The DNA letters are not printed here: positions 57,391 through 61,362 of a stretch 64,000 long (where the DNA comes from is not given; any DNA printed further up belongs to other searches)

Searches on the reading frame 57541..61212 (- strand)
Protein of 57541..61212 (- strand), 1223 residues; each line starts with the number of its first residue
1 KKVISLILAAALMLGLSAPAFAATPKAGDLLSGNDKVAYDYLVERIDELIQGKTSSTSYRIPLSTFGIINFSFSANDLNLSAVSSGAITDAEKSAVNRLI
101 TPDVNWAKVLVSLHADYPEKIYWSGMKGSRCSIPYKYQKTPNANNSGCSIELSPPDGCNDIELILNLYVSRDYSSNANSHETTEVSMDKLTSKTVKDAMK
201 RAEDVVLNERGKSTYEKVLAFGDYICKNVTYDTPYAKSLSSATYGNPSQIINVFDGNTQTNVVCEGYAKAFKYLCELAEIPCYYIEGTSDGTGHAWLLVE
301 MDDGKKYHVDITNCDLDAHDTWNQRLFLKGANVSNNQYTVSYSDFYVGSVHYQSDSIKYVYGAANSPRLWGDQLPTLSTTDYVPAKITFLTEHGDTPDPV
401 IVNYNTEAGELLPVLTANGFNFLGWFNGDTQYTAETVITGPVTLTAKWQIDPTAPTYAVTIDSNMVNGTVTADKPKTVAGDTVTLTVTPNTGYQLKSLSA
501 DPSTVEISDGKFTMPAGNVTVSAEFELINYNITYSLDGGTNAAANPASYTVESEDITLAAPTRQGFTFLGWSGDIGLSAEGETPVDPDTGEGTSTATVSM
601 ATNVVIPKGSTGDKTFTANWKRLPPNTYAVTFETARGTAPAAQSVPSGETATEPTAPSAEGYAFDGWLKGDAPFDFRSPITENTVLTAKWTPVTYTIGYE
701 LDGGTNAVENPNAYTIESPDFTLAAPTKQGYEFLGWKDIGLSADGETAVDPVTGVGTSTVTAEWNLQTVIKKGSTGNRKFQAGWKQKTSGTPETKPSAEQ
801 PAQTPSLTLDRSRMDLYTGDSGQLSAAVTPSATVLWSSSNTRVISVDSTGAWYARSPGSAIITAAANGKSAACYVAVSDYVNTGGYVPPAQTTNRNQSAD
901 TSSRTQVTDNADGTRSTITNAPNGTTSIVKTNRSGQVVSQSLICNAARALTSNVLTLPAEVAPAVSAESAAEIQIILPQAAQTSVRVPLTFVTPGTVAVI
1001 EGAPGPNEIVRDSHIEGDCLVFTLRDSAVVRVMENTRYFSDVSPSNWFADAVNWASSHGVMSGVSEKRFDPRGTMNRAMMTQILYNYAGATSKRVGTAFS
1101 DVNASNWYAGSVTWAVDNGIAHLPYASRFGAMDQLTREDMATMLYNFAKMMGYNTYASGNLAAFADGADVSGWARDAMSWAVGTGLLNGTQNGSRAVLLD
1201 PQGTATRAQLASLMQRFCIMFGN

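Call 16: search_protein_families(library=pfam, proteins=[window:57541-61212:-], max_evalue=0.001)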
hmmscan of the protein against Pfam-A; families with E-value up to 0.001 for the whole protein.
window:57541-61212:- (1223 aa): 5 families
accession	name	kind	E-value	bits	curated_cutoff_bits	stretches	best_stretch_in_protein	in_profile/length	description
PF09479.16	Flg_new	-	2.9e-37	127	27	4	628-689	1-65/65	Listeria-Bacteroides repeat domain (List_Bact_rpt)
PF18998.6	Flg_new_2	-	3.5e-22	78.6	23.6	1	464-528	7-72/73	Divergent InlB B-repeat domain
PF00395.25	SLH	-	2.8e-20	72.5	20.8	2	1039-1078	2-41/44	S-layer homology domain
PF01841.26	Transglut_core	-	4.4e-07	30.6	23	1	211-310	11-107/108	Transglutaminase-like superfamily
PF02368.24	Big_2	-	1.8e-05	25.1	22.8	1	806-868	4-70/79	Bacterial Ig-like domain (group 2)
